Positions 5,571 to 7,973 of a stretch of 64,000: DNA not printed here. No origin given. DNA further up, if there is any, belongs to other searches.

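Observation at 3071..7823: Uncharacterised short glycyl radical enzyme operon (GRE, activase, Zn-ADH, SASA esterase)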

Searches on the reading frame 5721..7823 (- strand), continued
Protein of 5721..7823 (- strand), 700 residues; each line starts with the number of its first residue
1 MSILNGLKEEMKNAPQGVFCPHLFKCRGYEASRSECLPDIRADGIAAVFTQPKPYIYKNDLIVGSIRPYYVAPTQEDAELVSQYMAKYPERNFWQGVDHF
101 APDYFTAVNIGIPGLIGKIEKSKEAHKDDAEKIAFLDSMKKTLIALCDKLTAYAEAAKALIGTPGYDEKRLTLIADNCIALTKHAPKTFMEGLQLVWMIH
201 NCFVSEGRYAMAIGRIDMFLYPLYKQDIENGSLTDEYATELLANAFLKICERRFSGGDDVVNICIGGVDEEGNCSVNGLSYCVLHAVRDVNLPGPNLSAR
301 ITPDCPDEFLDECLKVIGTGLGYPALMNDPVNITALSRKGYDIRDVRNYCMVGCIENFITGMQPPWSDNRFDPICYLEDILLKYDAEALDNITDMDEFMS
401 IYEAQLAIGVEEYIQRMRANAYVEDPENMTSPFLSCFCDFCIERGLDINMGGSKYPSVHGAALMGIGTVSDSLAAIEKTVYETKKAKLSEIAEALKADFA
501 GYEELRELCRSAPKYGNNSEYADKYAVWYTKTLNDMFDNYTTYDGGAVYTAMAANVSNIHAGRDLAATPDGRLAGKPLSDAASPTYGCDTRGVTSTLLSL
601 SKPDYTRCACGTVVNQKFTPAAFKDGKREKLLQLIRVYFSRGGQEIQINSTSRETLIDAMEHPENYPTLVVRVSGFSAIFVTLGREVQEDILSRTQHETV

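Call 10: find_homologous_proteins(query=window:5721-7823:-, max_evalue=1e-50)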
Query window:5721-7823:- (700 aa): 1497 proteins with E <= 1e-50 among 8000 candidates; the best 120 are listed.
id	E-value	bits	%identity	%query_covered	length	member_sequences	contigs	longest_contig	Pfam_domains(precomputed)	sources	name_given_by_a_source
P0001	0.0e+0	1631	100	100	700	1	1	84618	PF02901.21,PF01228.27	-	-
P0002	0.0e+0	1497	91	100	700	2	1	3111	PF02901.21,PF01228.27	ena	-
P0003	0.0e+0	1322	80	100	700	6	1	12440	PF02901.21,PF01228.27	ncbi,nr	ncbi:MAG: hypothetical protein II135_01130 [Clostridia bacterium]|nr:hypothetical protein [Clostridi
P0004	0.0e+0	1251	76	100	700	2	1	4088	PF02901.21,PF01228.27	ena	-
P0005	0.0e+0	1247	76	100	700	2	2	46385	PF02901.21,PF01228.27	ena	-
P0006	0.0e+0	1246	76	100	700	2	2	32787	PF02901.21,PF01228.27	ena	-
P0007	0.0e+0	1228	75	100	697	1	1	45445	PF02901.21,PF01228.27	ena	-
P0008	0.0e+0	1227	75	100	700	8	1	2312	PF02901.21,PF01228.27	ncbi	-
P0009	0.0e+0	1227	75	100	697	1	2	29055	PF02901.21,PF01228.27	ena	-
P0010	0.0e+0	1207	75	100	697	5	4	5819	PF02901.21,PF01228.27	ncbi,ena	-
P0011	0.0e+0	1201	73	100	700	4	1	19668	PF02901.21,PF01228.27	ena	-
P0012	0.0e+0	1197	74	100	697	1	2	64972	PF02901.21,PF01228.27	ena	-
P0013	0.0e+0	1192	74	100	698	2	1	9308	PF02901.21,PF01228.27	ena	-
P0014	0.0e+0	1184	72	100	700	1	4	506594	PF02901.21,PF01228.27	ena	-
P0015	0.0e+0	1181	72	99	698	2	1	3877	PF02901.21,PF01228.27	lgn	-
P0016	0.0e+0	1180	73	100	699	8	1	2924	PF02901.21,PF01228.27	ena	-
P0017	0.0e+0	1178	74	100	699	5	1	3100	PF02901.21,PF01228.27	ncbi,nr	ncbi:MAG: hypothetical protein II503_00265 [Clostridia bacterium]|nr:hypothetical protein [Clostridi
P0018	0.0e+0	1178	73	100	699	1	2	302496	PF02901.21,PF01228.27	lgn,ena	-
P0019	0.0e+0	1176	72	100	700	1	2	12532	PF02901.21,PF01228.27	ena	-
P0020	0.0e+0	1174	73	100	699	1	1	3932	PF02901.21,PF01228.27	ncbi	-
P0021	0.0e+0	1166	72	98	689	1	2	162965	PF02901.21,PF01228.27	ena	-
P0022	0.0e+0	1161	72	100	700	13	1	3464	PF02901.21,PF01228.27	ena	-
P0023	0.0e+0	1160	72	100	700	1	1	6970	PF02901.21,PF01228.27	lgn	-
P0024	0.0e+0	1159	71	100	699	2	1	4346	PF02901.21,PF01228.27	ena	-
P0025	0.0e+0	1155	72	99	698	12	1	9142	PF02901.21,PF01228.27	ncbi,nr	ncbi:MAG: hypothetical protein IJM71_03230 [Clostridia bacterium]|nr:hypothetical protein [Clostridi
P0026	0.0e+0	1146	71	100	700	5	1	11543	PF02901.21,PF01228.27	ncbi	-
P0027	0.0e+0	1145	71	100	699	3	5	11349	PF02901.21,PF01228.27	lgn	-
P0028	0.0e+0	1143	70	100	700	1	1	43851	PF02901.21,PF01228.27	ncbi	-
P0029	0.0e+0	1142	70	100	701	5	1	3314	PF02901.21,PF01228.27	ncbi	-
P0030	0.0e+0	1131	69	100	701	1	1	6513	PF02901.21,PF01228.27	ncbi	-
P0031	0.0e+0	1127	71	100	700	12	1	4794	PF02901.21,PF01228.27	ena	-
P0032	0.0e+0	1125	71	100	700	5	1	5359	PF02901.21,PF01228.27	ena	-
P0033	0.0e+0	1118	69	100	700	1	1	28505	PF02901.21,PF01228.27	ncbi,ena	-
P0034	0.0e+0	1112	69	100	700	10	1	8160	PF02901.21,PF01228.27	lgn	-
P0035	0.0e+0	1108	69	100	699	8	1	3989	PF02901.21,PF01228.27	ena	-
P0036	0.0e+0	1104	68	100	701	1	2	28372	PF02901.21,PF01228.27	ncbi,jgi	jgi:formate C-acetyltransferase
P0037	0.0e+0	1100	69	100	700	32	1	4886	PF02901.21,PF01228.27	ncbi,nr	ncbi:MAG: hypothetical protein IKI41_09070 [Clostridia bacterium]|nr:hypothetical protein [Clostridi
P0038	0.0e+0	1097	69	100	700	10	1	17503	PF02901.21,PF01228.27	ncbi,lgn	-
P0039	0.0e+0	1087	68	100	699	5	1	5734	PF02901.21,PF01228.27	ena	-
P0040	0.0e+0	1082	67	100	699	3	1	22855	PF02901.21,PF01228.27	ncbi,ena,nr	ncbi:MAG: hypothetical protein J6112_05180 [Clostridia bacterium]|nr:hypothetical protein [Clostridi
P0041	0.0e+0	1074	67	100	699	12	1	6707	PF02901.21,PF01228.27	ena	-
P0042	0.0e+0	1068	67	100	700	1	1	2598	PF02901.21,PF01228.27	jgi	-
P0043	0.0e+0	1061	74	88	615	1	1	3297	PF02901.21,PF01228.27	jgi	jgi:formate C-acetyltransferase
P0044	0.0e+0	1049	72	90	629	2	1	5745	PF02901.21,PF01228.27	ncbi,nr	ncbi:MAG: hypothetical protein J5830_01150, partial [Clostridia bacterium]|nr:hypothetical protein [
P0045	0.0e+0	1048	66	100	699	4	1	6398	PF02901.21,PF01228.27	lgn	-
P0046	0.0e+0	1042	65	100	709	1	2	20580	PF02901.21,PF01228.27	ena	-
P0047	0.0e+0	1030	64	99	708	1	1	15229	PF02901.21,PF01228.27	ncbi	-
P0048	0.0e+0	1028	65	100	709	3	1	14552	PF02901.21,PF01228.27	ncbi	-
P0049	0.0e+0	1028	65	100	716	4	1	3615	PF02901.21,PF01228.27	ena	-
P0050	0.0e+0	1027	64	100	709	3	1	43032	PF02901.21,PF01228.27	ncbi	-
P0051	0.0e+0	1025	65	99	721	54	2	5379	PF02901.21,PF01228.27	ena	-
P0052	0.0e+0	1021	64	100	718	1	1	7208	PF02901.21,PF01228.27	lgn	-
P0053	0.0e+0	1018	64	100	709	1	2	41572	PF02901.21,PF01228.27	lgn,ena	-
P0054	0.0e+0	1011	63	99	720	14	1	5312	PF02901.21,PF01228.27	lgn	-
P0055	2.1e-296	1003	62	100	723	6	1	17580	PF02901.21,PF01228.27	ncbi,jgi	jgi:formate C-acetyltransferase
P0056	4.6e-296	1002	64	100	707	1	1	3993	PF02901.21,PF01228.27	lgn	-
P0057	3.8e-294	995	63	100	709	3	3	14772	PF02901.21,PF01228.27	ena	-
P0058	2.4e-293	993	63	100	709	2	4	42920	PF02901.21,PF01228.27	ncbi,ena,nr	ncbi:MAG: hypothetical protein IJW70_00145 [Clostridia bacterium]|nr:hypothetical protein [Clostridi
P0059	3.2e-293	992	63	100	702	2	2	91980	PF02901.21,PF01228.27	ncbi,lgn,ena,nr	ncbi:MAG: hypothetical protein IJR83_04085 [Clostridia bacterium]|nr:hypothetical protein [Clostridi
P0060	5.5e-293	991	62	100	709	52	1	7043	PF02901.21,PF01228.27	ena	-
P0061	7.3e-293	991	63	99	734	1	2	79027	PF02901.21,PF01228.27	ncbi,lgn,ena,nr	ncbi:MAG: hypothetical protein J5950_09265 [Clostridia bacterium]|nr:hypothetical protein [Clostridi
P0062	1.4e-292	990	62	99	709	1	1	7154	PF02901.21,PF01228.27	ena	-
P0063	1.7e-292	990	63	100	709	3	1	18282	PF02901.21,PF01228.27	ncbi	-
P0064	2.5e-292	989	63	100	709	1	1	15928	PF02901.21,PF01228.27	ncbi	-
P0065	6.1e-292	988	63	100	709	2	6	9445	PF02901.21,PF01228.27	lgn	-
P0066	8.9e-292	987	63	100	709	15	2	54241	PF02901.21,PF01228.27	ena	-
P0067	1.1e-291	987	62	100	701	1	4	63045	PF02901.21,PF01228.27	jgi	-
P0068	1.3e-291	987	62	100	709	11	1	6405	PF02901.21,PF01228.27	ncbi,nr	ncbi:MAG: hypothetical protein IIX86_05095 [Clostridia bacterium]|nr:hypothetical protein [Clostridi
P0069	1.5e-291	987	62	100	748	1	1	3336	PF02901.21,PF01228.27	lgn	-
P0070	1.3e-290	984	63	99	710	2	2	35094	PF02901.21,PF01228.27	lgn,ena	-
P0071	3.4e-290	982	61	100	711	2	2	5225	PF02901.21,PF01228.27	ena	-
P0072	3.8e-290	982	62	100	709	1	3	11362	PF02901.21,PF01228.27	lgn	-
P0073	7.2e-289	978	62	100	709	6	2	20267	PF02901.21,PF01228.27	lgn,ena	-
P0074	9.6e-289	977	62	100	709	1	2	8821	PF02901.21,PF01228.27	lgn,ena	-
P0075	1.2e-288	977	61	100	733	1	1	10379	PF02901.21,PF01228.27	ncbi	-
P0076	2.3e-288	976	62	100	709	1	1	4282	PF02901.21,PF01228.27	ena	-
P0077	3.4e-288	976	62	100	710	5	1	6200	PF02901.21,PF01228.27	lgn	-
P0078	5.2e-288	975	61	100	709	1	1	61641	PF02901.21,PF01228.27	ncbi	-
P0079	1.2e-287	974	62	100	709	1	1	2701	PF02901.21,PF01228.27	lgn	-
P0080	1.4e-287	974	62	100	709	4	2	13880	PF02901.21,PF01228.27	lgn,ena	-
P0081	4.9e-287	972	61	100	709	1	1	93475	PF02901.21,PF01228.27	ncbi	-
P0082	1.2e-286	970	61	100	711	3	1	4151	PF02901.21,PF01228.27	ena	-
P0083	2.2e-286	970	62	100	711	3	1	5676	PF02901.21,PF01228.27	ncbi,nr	ncbi:MAG: hypothetical protein IKM08_05565 [Clostridia bacterium]|nr:hypothetical protein [Clostridi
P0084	2.5e-286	969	61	100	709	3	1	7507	PF02901.21,PF01228.27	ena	-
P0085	6.0e-286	968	62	100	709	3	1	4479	PF02901.21,PF01228.27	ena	-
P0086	8.1e-286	968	60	100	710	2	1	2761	PF02901.21,PF01228.27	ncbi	-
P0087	1.8e-285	967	62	100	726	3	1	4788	PF02901.21,PF01228.27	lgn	-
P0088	7.1e-283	958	60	100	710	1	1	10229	PF02901.21,PF01228.27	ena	-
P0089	1.0e-282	958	61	100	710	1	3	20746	PF02901.21,PF01228.27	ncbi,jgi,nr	ncbi:MAG: hypothetical protein E7641_06295 [Ruminococcaceae bacterium]|nr:hypothetical protein [Osci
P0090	1.2e-282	957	62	100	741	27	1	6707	PF02901.21,PF01228.27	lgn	-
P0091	1.3e-282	957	62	100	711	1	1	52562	PF02901.21,PF01228.27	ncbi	-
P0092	1.6e-282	957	61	100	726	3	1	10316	PF02901.21,PF01228.27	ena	-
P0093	1.3e-281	954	61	100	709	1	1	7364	PF02901.21,PF01228.27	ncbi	-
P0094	1.6e-281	954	61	100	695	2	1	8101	PF02901.21,PF01228.27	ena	-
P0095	3.2e-281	953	62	100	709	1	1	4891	PF02901.21,PF01228.27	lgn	-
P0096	3.4e-281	952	61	100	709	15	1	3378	PF02901.21,PF01228.27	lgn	-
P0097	7.2e-281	951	60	100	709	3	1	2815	PF02901.21,PF01228.27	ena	-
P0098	1.1e-280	951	60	100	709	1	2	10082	PF02901.21,PF11230.14,PF01228.27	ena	-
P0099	1.2e-278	944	60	100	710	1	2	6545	PF02901.21,PF01228.27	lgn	-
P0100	2.6e-278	943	61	99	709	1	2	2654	PF02901.21,PF11230.14,PF01228.27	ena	-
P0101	4.0e-278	942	61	100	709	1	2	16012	PF02901.21,PF01228.27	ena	-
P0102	1.3e-277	941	59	100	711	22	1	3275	PF02901.21,PF01228.27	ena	-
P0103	1.8e-277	940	61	100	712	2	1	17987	PF02901.21,PF01228.27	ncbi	-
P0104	1.1e-275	934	60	100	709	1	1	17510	PF02901.21,PF01228.27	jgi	-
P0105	1.4e-275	934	59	100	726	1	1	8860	PF02901.21,PF01228.27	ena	-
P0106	1.9e-274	930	60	100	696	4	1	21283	PF02901.21,PF01228.27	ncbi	-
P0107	1.7e-273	927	60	100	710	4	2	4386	PF02901.21,PF01228.27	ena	-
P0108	2.2e-273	927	59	99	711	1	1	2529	PF02901.21,PF01228.27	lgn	-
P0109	4.0e-272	923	59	99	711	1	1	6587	PF02901.21,PF01228.27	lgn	-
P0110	5.0e-272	922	62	94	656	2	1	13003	PF02901.21,PF01228.27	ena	-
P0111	1.5e-271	921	58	100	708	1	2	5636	PF02901.21,PF01228.27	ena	-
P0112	9.4e-270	915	58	100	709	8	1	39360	PF02901.21,PF01228.27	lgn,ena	-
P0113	1.5e-269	914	58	100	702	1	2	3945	PF02901.21,PF01228.27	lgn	-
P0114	7.2e-269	912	59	99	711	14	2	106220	PF02901.21,PF01228.27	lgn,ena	-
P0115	1.1e-268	911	59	100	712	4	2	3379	PF02901.21,PF01228.27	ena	-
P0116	2.1e-268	910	59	99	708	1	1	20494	PF02901.21,PF01228.27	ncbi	-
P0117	5.4e-268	909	59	99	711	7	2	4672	PF02901.21,PF01228.27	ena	-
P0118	7.0e-268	908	58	99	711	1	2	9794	PF02901.21,PF01228.27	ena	-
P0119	4.0e-267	906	59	99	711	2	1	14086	PF02901.21,PF01228.27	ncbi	-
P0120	4.3e-267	906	59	99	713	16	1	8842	PF02901.21,PF01228.27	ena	-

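Call 13: find_related_loci(query=A1, collection=genome_contigs, flank=10000)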
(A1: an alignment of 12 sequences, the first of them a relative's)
Query A1 (700 aa) in genome_contigs; peptide patterns used: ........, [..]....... (x = any residue, [..] = any of these).
336 stretches matched a pattern; 320 encode a relative of the query (tblastn E <= 1e-3); the best 80 are kept; 80 distinct loci.
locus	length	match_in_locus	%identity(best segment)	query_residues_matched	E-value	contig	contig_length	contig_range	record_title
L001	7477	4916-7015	81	1-700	0e+0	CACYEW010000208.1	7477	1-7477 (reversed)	MAG: uncultured Ruminococcus sp. isolate RUG11869 genome assembly, contig: RUG11869_asm_208, whole genome shotgun sequen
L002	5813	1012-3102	75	1-700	0e+0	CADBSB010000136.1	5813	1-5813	MAG: uncultured Ruminococcus sp. isolate RUG14256 genome assembly, contig: RUG14256_asm_136, whole genome shotgun sequen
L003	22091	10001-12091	73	1-697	0e+0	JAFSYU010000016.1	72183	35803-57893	MAG: Clostridia bacterium isolate RGIG3597 Goat_Rumen.Co__c966479, whole genome shotgun sequence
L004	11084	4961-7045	72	3-697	0e+0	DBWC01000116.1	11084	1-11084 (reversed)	MAG TPA_asm: Clostridiales bacterium UBA1248 UBA1248_contig_380543, whole genome shotgun sequence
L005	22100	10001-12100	72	1-700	0e+0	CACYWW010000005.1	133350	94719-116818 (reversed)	MAG: uncultured Ruminococcus sp. isolate RUG12346 genome assembly, contig: RUG12346_asm_5, whole genome shotgun sequence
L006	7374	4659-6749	72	1-697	0e+0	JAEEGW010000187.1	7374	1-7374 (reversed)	MAG: Clostridiales bacterium isolate Tb.RUG.108 k141_5212685_flag=0_multi=32.7185_len=7374, whole genome shotgun sequenc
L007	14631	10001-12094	71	4-700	0e+0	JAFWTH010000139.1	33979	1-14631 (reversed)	MAG: Clostridia bacterium isolate RGIG6051 Sheep_Omasum-5__c709088, whole genome shotgun sequence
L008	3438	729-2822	71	4-700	0e+0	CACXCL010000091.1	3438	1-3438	MAG: uncultured Ruminococcus sp. isolate RUG11130 genome assembly, contig: RUG11130_asm_91, whole genome shotgun sequenc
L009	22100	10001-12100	69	1-700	0e+0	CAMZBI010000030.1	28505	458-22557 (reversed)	MAG TPA_asm: uncultured Clostridia bacterium isolate SRR10912533_bin.33_metaWRAP_v1.3_MAG genome assembly, contig: ERZ14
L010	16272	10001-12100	69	1-700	0e+0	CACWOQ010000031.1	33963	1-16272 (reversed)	MAG: uncultured Ruminococcus sp. isolate RUG10767 genome assembly, contig: RUG10767_asm_31, whole genome shotgun sequenc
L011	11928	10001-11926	74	1-642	0e+0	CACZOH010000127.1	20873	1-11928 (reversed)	MAG: uncultured Ruminococcus sp. isolate RUG12800 genome assembly, contig: RUG12800_asm_127, whole genome shotgun sequen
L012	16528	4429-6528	69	1-700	0e+0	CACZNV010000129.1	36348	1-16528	MAG: uncultured Ruminococcus sp. isolate RUG12790 genome assembly, contig: RUG12790_asm_129, whole genome shotgun sequen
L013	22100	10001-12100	69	1-700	0e+0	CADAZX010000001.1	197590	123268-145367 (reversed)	MAG: uncultured Ruminococcus sp. isolate RUG13779 genome assembly, contig: RUG13779_asm_1, whole genome shotgun sequence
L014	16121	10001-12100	69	1-700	0e+0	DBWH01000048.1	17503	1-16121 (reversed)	MAG TPA_asm: Mageeibacillus sp. UBA1243 UBA1243_contig_403551, whole genome shotgun sequence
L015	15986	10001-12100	69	1-700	0e+0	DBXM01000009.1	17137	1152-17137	MAG TPA_asm: Mageeibacillus sp. UBA1212 UBA1212_contig_53292, whole genome shotgun sequence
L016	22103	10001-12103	68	1-700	0e+0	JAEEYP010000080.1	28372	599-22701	MAG: Clostridiales bacterium isolate Tb.RUG.63 k141_8936518_flag=1_multi=20.1293_len=28372, whole genome shotgun sequenc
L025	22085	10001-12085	64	7-700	0e+0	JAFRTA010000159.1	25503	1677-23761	MAG: Clostridia bacterium isolate RGIG2774 Goat_Omasum-6__c253589, whole genome shotgun sequence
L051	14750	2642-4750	57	7-697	0e+0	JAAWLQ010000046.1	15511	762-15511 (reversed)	MAG: Lachnospiraceae bacterium isolate ABMPRH_260_1 SL341411_scaffold_9099, whole genome shotgun sequence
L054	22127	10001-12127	55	1-698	0e+0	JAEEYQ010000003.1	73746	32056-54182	MAG: Lentisphaeria bacterium isolate Tb.RUG.64 k141_668888_flag=1_multi=11.9985_len=73746, whole genome shotgun sequence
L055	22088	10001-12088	55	7-698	0e+0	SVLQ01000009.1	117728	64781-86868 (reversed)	MAG: Oscillospiraceae bacterium isolate SIG491 NODE_3707_length_117728_cov_4.643030, whole genome shotgun sequence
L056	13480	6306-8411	55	7-697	0e+0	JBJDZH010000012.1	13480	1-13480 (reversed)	MAG: Eubacteriales bacterium isolate LOHA39_bin.046 NODE_2718_length_13480_cov_20.813482, whole genome shotgun sequence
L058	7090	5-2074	55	12-698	0e+0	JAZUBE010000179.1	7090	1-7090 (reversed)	MAG: Eubacteriales bacterium isolate T1900045317_YK20190006.MAGScoT_cleanbin_000120 SGB_6322_k141_578016, whole genome s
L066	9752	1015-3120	54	1-698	0e+0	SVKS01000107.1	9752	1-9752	MAG: Oscillospiraceae bacterium isolate SIG467 NODE_34215_length_9752_cov_1.303584, whole genome shotgun sequence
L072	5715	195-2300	54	1-698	0e+0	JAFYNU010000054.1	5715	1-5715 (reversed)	MAG: Clostridia bacterium isolate RGIG7259 Water_buffalos_Cecum-4__c100057, whole genome shotgun sequence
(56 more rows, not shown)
